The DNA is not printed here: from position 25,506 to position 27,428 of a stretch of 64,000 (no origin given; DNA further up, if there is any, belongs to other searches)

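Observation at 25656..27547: Orphan SagB/ThcOx-type dehydrogenase coupled to a 90-aa four-cysteine zinc-ribbon ORF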

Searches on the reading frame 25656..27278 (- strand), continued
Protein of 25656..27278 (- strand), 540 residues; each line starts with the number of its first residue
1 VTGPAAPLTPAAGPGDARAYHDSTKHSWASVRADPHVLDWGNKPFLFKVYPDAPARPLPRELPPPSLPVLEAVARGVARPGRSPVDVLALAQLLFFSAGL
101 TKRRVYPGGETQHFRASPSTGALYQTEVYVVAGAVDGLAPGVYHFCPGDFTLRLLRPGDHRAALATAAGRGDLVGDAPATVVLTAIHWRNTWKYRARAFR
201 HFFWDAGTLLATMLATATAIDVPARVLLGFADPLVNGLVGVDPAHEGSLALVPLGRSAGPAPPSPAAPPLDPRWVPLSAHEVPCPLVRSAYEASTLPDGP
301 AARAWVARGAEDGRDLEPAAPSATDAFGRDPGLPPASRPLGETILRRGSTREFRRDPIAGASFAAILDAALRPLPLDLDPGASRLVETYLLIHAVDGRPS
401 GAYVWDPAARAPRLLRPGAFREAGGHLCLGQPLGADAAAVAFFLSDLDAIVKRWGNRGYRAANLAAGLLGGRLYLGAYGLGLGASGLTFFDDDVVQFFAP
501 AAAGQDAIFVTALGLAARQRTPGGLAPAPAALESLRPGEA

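Call 27: search_protein_families(library=pfam, proteins=[L017:4685-5968:+, L025:9182-10843:+, L031:3731-4681:+, L045:648-2978:+, L066:2317-3024:+, L017:917-2356:+, L038:1941-2582:-, L011:5558-5962:+, L025:2912-4108:+, L054:7600-10563:-], max_evalue=0.001)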
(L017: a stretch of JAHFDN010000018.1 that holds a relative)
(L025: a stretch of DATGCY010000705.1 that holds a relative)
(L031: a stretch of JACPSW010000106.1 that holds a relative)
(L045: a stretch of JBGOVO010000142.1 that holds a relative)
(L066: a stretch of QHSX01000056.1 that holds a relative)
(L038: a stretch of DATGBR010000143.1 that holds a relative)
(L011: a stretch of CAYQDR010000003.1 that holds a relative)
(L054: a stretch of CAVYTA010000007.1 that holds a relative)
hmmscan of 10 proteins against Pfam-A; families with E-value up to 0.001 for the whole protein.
L017:4685-5968:+ (428 aa): 1 family
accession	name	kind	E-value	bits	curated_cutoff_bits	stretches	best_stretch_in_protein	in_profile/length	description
PF01008.23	IF-2B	-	1.6e-87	293.7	22.4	1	133-422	2-280/280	Initiation factor 2 subunit family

L025:9182-10843:+ (554 aa): 3 families
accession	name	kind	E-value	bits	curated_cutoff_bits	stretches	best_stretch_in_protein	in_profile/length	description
PF00266.25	Aminotran_5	-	8.2e-31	107.7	21.5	1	200-498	33-339/371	Aminotransferase class-V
PF01053.26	Cys_Met_Meta_PP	-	1.6e-05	24.1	27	1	218-364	60-198/381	Cys/Met metabolism PLP-dependent enzyme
PF01212.27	Beta_elim_lyase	-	0.0005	19.9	27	0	192-380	14-214/288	Beta-eliminating lyase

L031:3731-4681:+ (317 aa): 1 family
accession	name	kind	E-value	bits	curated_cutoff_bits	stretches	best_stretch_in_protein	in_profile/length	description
PF05103.18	DivIVA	-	4.1e-36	124.3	28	1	165-292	1-128/131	DivIVA protein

L045:648-2978:+ (777 aa): 4 families
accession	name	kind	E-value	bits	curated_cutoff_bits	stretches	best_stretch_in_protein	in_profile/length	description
PF14748.11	P5CR_dimer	-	1.1e-40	138.5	25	1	669-773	1-105/105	Pyrroline-5-carboxylate reductase dimerisation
PF03807.23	F420_oxidored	-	2.3e-21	76.6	21.6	1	511-606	1-94/94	NADP oxidoreductase coenzyme F420-dependent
PF03446.21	NAD_binding_2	-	5.8e-08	33.4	21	1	511-603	1-92/161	NAD binding domain of 6-phosphogluconate dehydrogenase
PF01488.26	Shikimate_DH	-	2.8e-05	24.6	24.3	1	506-582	9-87/138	Shikimate / quinate 5-dehydrogenase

L066:2317-3024:+ (236 aa): 1 family
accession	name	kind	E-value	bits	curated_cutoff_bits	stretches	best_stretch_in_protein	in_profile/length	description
PF01168.26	Ala_racemase_N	-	1.7e-23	83.9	24.1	1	12-226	2-220/220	Alanine racemase, N-terminal domain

L017:917-2356:+ (480 aa): 1 family
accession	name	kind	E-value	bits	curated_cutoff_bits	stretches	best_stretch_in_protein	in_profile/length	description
PF02578.20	Cu-oxidase_4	-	2.6e-55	187.9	22.9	1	278-469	37-236/238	Multi-copper polyphenol oxidoreductase laccase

L038:1941-2582:- (214 aa): 0 families

L011:5558-5962:+ (135 aa): 8 families
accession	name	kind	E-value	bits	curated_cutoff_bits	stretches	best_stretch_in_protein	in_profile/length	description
PF22629.2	ACT_AHAS_ss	-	2.1e-13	50.6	27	1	15-65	4-55/67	AHAS small subunit-like ACT domain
PF01842.31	ACT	-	7.5e-13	48.4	27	1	11-40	2-31/66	ACT domain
PF19571.5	ACT_8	-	2.5e-09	37.5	23.5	1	10-130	4-122/141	ACT domain pair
PF13291.12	ACT_4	-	6.7e-08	33.5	27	0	9-57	6-57/80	ACT domain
PF13840.12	ACT_7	-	2.1e-06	27.9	27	0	17-40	17-41/65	ACT domain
PF22468.2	ACT_9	-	2.4e-06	27.7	27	1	17-58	9-47/61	ACT domain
PF22190.2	TTHA0829-like_ACT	-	1e-05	25.8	27.4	0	11-68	4-61/70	TTHA0829-like ACT domain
PF13710.12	ACT_5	-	0.00013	22.1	27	0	19-67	2-50/62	ACT domain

L025:2912-4108:+ (399 aa): 1 family
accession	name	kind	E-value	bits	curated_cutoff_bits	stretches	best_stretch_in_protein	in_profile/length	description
PF02325.22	YGGT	-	1.7e-18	67.2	27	1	322-387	3-65/70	YGGT family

L054:7600-10563:- (988 aa): 0 families

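Call 40: predict_structure(alignment_id=A1)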
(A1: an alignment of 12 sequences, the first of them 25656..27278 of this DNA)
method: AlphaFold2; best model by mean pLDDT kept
length: 540 residues; sequences in the alignment: 12
mean_pLDDT: 73.2   pTM: 0.81
mean pLDDT of the five models: 73.2, 65.9, 60.8, 52.0, 51.9
residues with pLDDT >= 90: 124; 70-90: 226; 50-70: 82; < 50: 108
segments of 3 or more residues with pLDDT < 50: 1-14, 35-46, 74-77, 100-124, 190-194, 311-324, 326-333, 379-383, 519-533, 537-540
pLDDT, mean of each block of 10 residues (from residue 1): 34 63 76 48 50 85 64 51 84 76 43 40 66 94 84 92 91 89 72 50 79 84 85 89 80 87 81 62 67 82 77 39 45 56 60 85 83 61 75 93 88 93 89 88 91 83 87 83 80 95 92 75 41 48
secondary structure, 60 per line:
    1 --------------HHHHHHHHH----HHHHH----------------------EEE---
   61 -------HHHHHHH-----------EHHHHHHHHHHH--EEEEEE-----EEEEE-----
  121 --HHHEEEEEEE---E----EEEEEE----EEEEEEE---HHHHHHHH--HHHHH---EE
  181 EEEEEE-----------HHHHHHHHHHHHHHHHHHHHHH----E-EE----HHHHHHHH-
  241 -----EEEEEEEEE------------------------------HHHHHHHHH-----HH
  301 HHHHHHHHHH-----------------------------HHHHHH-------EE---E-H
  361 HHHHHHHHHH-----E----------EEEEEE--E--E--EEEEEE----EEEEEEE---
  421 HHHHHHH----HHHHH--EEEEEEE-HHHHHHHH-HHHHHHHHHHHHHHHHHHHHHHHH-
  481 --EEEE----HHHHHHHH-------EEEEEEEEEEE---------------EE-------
elements in order: H15-23 H28-32 E55-57 H68-74 H87-97 E100-105 E111-115 E126-132 E141-146 E151-157 H161-168 H171-175 E179-186 H198-219 H232-239 E246-254 H285-293 H299-310 H340-345 H360-370 E387-392 E401-406 E411-417 H421-427 H432-436 E439-445 H447-454 H456-479 E483-486 H491-498 E506-516

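Call 44: fold_search(model_id=the predicted structure, library=pdb)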
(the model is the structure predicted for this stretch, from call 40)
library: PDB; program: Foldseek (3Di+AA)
matches with E <= 10: 235; with E <= 0.001: 25
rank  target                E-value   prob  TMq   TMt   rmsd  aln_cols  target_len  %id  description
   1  3eo7                  4.8e-33  1.00  0.68  0.75   8.6       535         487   29  Crystal structure of a putative nitroreductase (ava_2154) from anabaena variabilis atcc 29413 at 1.80 A resolution (released 2008-10-28)
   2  5lq4_B                3.7e-09  1.00  0.35  0.40   6.6       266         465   22  The Structure of ThcOx, the First Oxidase Protein from the Cyanobactin Pathways (released 2016-11-09)
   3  5lq4_A                8.7e-09  1.00  0.34  0.40   5.2       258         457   22  The Structure of ThcOx, the First Oxidase Protein from the Cyanobactin Pathways (released 2016-11-09)
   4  8pz5_A                1.8e-08  1.00  0.31  0.36   8.1       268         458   21  Structure of ThcOx, solved at wavelength 3.099 A (released 2023-10-25)
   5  3hj9_A                1.9e-08  1.00  0.30  0.70   3.9       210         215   21  Crystal structure of a putative nitroreductase (reut_a1228) from ralstonia eutropha jmp134 at 2.00 A resolution (released 2009-06-16)
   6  7ly7_B                3.5e-08  1.00  0.28  0.45  15.1       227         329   18  Crystal structure of the elongation module of the bacillamide NRPS, BmdB, in complex with the oxidase BmdC (released 2022-02-02)
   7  3hoi                  1.7e-07  1.00  0.28  0.70   5.0       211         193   15  Crystal structure of FMN-dependent nitroreductase BF3017 from Bacteroides fragilis NCTC 9343 (YP_212631.1) from Bacteroi (released 2009-06-23)
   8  3hj9_B                1.8e-07  1.00  0.29  0.69   9.9       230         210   21  Crystal structure of a putative nitroreductase (reut_a1228) from ralstonia eutropha jmp134 at 2.00 A resolution (released 2009-06-16)
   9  8cqs_B                2.2e-07  1.00  0.28  0.72   5.2       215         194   17  Flavin mononucleotide-dependent nitroreductase B.thetaiotaomicron (BT_0217) (released 2024-03-27)
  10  7ly4_A                3.0e-07  1.00  0.28  0.45  14.8       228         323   19  Cryo-EM structure of the elongation module of the bacillamide NRPS, BmdB, in complex with the oxidase, BmdC (released 2022-02-02)
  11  6grh_C                3.3e-07  1.00  0.27  0.52  17.4       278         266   18  E. coli Microcin synthetase McbBCD complex with truncated pro-MccB17 bound (released 2019-01-30)
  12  8cqs_A                3.7e-07  1.00  0.29  0.74   5.0       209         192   16  Flavin mononucleotide-dependent nitroreductase B.thetaiotaomicron (BT_0217) (released 2024-03-27)
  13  7ly5_B                4.6e-07  1.00  0.28  0.75   7.2       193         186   19  Proteolyzed crystal structure of the bacillamide NRPS, BmdB, in complex with the oxidase BmdC (released 2022-02-02)
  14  6gos_C                4.6e-07  1.00  0.27  0.52  17.4       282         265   18  E. coli Microcin synthetase McbBCD complex with pro-MccB17 bound (released 2019-01-30)
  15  4g8s_A                1.6e-04  1.00  0.24  0.65   8.6       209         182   15  Crystal Structure Of a Putative Nitroreductase from Geobacter sulfurreducens PCA (Target PSI-013445) (released 2012-08-08)
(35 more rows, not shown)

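Call 61: search_protein_families(library=padloc, proteins=[window:25656-27278:-], max_evalue=0.01)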
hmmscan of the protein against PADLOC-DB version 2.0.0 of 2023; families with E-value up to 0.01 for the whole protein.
window:25656-27278:- (540 aa): 0 families

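Call 64: find_encoding_contigs(protein=P0001, flank=10000, max_places=1)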
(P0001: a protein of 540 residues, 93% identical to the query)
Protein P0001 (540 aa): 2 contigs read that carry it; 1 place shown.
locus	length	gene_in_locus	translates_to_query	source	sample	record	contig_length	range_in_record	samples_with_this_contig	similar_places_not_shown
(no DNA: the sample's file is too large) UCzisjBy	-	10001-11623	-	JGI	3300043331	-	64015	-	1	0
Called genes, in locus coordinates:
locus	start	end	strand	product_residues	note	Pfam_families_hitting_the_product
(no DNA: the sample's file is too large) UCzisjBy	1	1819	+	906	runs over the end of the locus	PF09586:YfhO (faint)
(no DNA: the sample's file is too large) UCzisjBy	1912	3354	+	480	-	PF00535:Glycos_transf_2, PF13641:Glyco_tranf_2_3 (weak), PF13489:Methyltransf_23, PF08241:Methyltransf_11, PF08242:Methyltransf_12, PF13649:Methyltransf_25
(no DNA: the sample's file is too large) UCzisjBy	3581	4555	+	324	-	PF03706:LPG_synthase_TM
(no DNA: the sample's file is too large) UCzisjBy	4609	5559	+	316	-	PF00535:Glycos_transf_2, PF13641:Glyco_tranf_2_3 (weak)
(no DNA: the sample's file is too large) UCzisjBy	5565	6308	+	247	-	PF00657:Lipase_GDSL, PF13472:Lipase_GDSL_2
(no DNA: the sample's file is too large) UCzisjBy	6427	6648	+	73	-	-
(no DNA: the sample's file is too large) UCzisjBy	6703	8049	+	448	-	PF00202:Aminotran_3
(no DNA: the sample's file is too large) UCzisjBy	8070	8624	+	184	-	PF13240:Zn_Ribbon_1 (weak)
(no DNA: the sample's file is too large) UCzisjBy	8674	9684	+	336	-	PF04199:Cyclase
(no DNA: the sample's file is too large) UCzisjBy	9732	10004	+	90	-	PF26408:DUF8106 (weak)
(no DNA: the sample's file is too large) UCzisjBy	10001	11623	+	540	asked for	PF00881:Nitroreductase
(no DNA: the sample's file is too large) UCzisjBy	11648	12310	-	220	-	PF00702:Hydrolase, PF13419:HAD_2, PF13242:Hydrolase_like (faint)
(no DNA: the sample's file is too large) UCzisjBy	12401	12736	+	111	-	-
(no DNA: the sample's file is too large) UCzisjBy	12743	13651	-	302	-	PF00768:Peptidase_S11, PF13354:Beta-lactamase2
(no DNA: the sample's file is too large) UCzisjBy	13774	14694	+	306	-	-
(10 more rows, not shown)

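Call 78: search_protein_families(library=ncbifam, proteins=[L017:4685-5968:+, L025:9182-10843:+], max_evalue=0.00001)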
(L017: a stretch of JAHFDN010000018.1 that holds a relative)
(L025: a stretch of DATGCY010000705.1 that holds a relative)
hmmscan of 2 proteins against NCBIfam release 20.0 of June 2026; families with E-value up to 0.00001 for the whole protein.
L017:4685-5968:+ (428 aa): 8 families
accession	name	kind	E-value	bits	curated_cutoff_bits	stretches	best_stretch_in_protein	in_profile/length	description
NF004326.0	PRK05720.1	subfamily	1.7e-138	461.3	271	1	91-424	10-344/358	s-methyl-5-thioribose-1-phosphate isomerase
TIGR00512.1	salvage_mtnA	equivalog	1e-131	438.9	279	1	93-421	2-334/335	S-methyl-5-thioribose-1-phosphate isomerase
TIGR00524.1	eIF-2B_rel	subfamily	2e-112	375.2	185.85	1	122-422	5-303/303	S-methyl-5-thioribose-1-phosphate isomerase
NF004700.0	PRK06036.1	equivalog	4.8e-107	357.9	528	1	95-426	5-334/339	S-methyl-5-thioribose-1-phosphate isomerase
NF004436.0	PRK05772.1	equivalog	3.9e-94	315.9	521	1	91-425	16-354/363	S-methyl-5-thioribose-1-phosphate isomerase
TIGR00511.1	ribulose_e2b2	equivalog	1.8e-60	204.8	314.1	1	122-422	3-288/301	ribose 1,5-bisphosphate isomerase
NF006210.0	PRK08335.1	equivalog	1.6e-21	76.8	339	1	200-425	72-274/275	translation initiation factor IF-2B subunit alpha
NF004994.0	PRK06372.1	equivalog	5.2e-12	45.7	249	1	269-422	107-248/253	translation initiation factor IF-2B subunit delta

L025:9182-10843:+ (554 aa): 15 families
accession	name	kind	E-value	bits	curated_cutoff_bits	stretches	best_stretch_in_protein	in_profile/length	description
NF045640.1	AspGlyoxATaseBhcA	equivalog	1.8e-97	326.8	650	1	179-552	6-386/395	L-aspartate--glyoxylate aminotransferase BhcA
NF046070.1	PyrdoxPyrvTramin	equivalog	1.4e-63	215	600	1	180-533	8-367/369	pyridoxamine--pyruvate transaminase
TIGR03301.1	PhnW-AepZ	equivalog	3.5e-51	174.6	360.8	1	180-529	2-354/355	2-aminoethylphosphonate aminotransferase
NF010006.0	PRK13479.1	equivalog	6.9e-37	127.4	296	1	175-532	3-363/369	2-aminoethylphosphonate--pyruvate transaminase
TIGR02326.1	transamin_PhnW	equivalog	3.9e-32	111.8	400.8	1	176-529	2-359/363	2-aminoethylphosphonate--pyruvate transaminase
TIGR01977.1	am_tr_V_EF2568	hypoth_equivalog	1.9e-14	53.5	377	1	210-380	44-215/376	cysteine desulfurase family protein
TIGR01979.1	sufS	subfamily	1.8e-09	37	475.1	1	201-446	53-306/403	SufS family cysteine desulfurase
TIGR01976.1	am_tr_V_VC1184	hypoth_equivalog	3.9e-09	36.3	352.35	1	202-390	53-244/401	cysteine desulfurase-like protein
NF006810.0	PRK09331.1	subfamily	5.8e-09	35.2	301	1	235-380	87-238/397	Sep-tRNA:Cys-tRNA synthetase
NF040779.1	Sec_lyase_SclA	exception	9.7e-09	34.6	525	1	236-470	70-306/378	selenocysteine lyase SclA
TIGR03402.1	FeS_nifS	equivalog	1.3e-07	30.8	530.75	1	201-377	33-210/379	cysteine desulfurase NifS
NF005758.0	PRK07582.1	equivalog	8.1e-07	28.1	440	1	215-366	61-200/372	cystathionine gamma-lyase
TIGR02539.1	SepCysS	equivalog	1.9e-06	27.2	365.25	1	235-380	73-224/370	O-phospho-L-seryl-tRNA:Cys-tRNA synthase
TIGR01325.1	O_suc_HS_sulf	equivalog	3.6e-06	25.8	510.05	1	232-364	74-200/380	O-succinylhomoserine sulfhydrylase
TIGR03235.1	DNA_S_dndA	equivalog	7.9e-06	25.4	480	0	271-385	110-220/353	cysteine desulfurase DndA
